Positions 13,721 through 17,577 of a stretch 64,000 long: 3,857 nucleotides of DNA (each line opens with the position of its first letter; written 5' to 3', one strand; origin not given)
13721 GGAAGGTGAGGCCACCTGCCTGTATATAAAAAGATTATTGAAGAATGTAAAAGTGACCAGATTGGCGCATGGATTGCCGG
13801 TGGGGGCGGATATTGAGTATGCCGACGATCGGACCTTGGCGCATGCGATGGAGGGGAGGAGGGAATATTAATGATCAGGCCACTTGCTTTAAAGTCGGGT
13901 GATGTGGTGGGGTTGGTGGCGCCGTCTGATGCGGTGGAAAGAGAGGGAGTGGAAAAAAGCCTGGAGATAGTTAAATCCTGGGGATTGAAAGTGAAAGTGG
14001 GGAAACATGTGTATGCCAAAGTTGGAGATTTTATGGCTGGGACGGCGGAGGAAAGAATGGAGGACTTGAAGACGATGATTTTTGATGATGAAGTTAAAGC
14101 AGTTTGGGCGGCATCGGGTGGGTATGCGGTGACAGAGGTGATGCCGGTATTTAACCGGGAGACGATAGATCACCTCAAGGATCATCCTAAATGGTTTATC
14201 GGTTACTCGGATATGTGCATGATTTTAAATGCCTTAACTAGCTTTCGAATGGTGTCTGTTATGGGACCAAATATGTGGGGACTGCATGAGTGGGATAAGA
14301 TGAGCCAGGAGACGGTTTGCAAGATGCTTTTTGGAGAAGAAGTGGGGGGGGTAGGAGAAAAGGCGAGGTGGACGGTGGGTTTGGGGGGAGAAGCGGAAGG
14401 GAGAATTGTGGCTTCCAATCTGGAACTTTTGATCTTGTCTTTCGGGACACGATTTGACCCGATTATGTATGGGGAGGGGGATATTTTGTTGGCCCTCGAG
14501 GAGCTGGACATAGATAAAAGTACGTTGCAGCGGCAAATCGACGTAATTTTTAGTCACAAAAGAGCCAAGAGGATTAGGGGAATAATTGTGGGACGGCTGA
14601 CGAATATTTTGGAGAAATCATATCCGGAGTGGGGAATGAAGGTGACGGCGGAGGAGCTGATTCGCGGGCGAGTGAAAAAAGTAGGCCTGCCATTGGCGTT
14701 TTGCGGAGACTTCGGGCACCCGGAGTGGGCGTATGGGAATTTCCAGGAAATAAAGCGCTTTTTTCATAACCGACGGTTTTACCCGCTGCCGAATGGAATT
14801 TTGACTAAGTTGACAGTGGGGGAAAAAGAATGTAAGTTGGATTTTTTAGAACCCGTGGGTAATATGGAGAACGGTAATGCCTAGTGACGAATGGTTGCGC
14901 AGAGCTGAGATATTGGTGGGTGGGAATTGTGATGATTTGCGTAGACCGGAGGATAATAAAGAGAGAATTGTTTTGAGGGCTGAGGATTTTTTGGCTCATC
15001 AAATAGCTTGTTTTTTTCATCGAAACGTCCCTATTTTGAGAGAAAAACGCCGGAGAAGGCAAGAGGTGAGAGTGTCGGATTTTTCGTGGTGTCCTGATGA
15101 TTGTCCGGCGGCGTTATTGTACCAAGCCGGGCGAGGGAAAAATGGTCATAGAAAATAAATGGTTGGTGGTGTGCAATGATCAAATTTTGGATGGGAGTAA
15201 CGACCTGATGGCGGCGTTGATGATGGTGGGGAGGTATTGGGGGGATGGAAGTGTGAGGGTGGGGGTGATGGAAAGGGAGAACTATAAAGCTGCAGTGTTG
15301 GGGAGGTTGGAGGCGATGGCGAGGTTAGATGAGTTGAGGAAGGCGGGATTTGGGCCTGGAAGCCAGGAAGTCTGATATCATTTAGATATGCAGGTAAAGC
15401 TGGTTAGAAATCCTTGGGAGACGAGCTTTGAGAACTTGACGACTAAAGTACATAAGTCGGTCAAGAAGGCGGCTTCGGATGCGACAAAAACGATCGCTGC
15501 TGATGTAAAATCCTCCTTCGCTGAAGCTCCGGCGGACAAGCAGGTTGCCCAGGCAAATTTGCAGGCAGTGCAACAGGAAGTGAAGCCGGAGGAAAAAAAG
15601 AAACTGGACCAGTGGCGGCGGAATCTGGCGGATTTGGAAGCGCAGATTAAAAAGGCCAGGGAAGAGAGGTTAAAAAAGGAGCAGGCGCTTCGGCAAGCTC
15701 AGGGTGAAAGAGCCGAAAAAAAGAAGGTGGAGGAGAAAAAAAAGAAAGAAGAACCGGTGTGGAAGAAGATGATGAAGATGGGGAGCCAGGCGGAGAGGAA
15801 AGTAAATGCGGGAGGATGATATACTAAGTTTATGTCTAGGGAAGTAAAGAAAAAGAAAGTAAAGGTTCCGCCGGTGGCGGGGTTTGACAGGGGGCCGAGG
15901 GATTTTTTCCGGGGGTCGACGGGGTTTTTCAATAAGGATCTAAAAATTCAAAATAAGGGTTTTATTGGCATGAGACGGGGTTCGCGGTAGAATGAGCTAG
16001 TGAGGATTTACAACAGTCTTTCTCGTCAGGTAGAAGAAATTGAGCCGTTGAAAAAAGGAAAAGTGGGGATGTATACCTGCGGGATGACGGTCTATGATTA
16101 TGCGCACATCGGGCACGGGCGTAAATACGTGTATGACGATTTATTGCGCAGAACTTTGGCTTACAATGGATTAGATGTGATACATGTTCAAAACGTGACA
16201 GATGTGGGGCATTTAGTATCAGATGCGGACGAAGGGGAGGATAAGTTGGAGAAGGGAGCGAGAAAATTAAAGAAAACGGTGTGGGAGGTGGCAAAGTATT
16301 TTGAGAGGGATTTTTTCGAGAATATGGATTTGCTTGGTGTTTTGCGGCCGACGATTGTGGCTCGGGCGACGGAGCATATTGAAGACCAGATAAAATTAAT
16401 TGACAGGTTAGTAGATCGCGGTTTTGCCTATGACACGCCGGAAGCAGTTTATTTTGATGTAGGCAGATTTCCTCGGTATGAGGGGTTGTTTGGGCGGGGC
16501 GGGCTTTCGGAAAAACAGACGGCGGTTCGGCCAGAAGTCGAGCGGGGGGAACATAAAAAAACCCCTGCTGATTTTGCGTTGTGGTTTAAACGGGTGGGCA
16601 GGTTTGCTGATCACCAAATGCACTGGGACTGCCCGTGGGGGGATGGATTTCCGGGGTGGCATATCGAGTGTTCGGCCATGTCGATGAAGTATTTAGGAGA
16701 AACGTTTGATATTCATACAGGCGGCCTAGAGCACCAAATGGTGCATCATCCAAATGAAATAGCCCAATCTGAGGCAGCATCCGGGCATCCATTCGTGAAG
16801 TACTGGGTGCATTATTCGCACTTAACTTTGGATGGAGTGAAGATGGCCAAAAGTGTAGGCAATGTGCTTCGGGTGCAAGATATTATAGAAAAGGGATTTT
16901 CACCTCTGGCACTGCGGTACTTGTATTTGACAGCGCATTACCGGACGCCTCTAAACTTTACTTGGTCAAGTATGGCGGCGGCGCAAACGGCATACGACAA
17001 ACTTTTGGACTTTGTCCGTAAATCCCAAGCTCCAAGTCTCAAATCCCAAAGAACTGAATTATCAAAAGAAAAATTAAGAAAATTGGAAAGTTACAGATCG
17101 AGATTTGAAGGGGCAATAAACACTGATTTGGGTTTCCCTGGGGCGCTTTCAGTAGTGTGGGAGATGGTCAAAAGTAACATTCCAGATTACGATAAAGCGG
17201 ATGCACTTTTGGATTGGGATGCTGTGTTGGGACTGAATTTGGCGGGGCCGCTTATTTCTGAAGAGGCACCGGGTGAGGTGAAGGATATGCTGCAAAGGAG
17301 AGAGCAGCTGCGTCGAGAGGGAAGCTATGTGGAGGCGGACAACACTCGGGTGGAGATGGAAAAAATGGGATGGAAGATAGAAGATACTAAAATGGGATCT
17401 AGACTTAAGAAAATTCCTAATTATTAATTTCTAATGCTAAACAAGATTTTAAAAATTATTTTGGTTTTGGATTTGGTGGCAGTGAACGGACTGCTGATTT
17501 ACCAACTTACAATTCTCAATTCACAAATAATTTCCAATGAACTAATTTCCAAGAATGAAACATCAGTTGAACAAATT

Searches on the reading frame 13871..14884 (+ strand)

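Call 36: search_protein_families(library=pfam, proteins=[window:13871-14884:+], max_evalue=0.0001)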
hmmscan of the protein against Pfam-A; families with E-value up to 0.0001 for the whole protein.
window:13871-14884:+ (337 aa): 2 families
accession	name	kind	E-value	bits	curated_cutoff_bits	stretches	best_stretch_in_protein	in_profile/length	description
PF02016.21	Peptidase_S66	-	3e-28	98.8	25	1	13-131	1-120/121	LD-carboxypeptidase N-terminal domain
PF17676.7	Peptidase_S66C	-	3e-12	47.7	23.7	1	176-283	1-105/120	LD-carboxypeptidase C-terminal domain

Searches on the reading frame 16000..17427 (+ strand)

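Call 36: search_protein_families(library=pfam, proteins=[window:16000-17427:+], max_evalue=0.0001)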
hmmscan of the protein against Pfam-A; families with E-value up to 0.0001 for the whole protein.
window:16000-17427:+ (475 aa): 3 families
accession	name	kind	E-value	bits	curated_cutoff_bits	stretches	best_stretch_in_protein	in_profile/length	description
PF01406.26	tRNA-synt_1e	-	2.3e-94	316.6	27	1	14-329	2-300/301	tRNA synthetases class I (C) catalytic domain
PF09334.17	tRNA-synt_1g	-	4.3e-07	29.5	20.1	1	258-327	304-373/391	tRNA synthetases class I (M)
PF01921.24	tRNA-synt_1f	-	3.7e-05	23.2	27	0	270-344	270-344/360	tRNA synthetases class I (K)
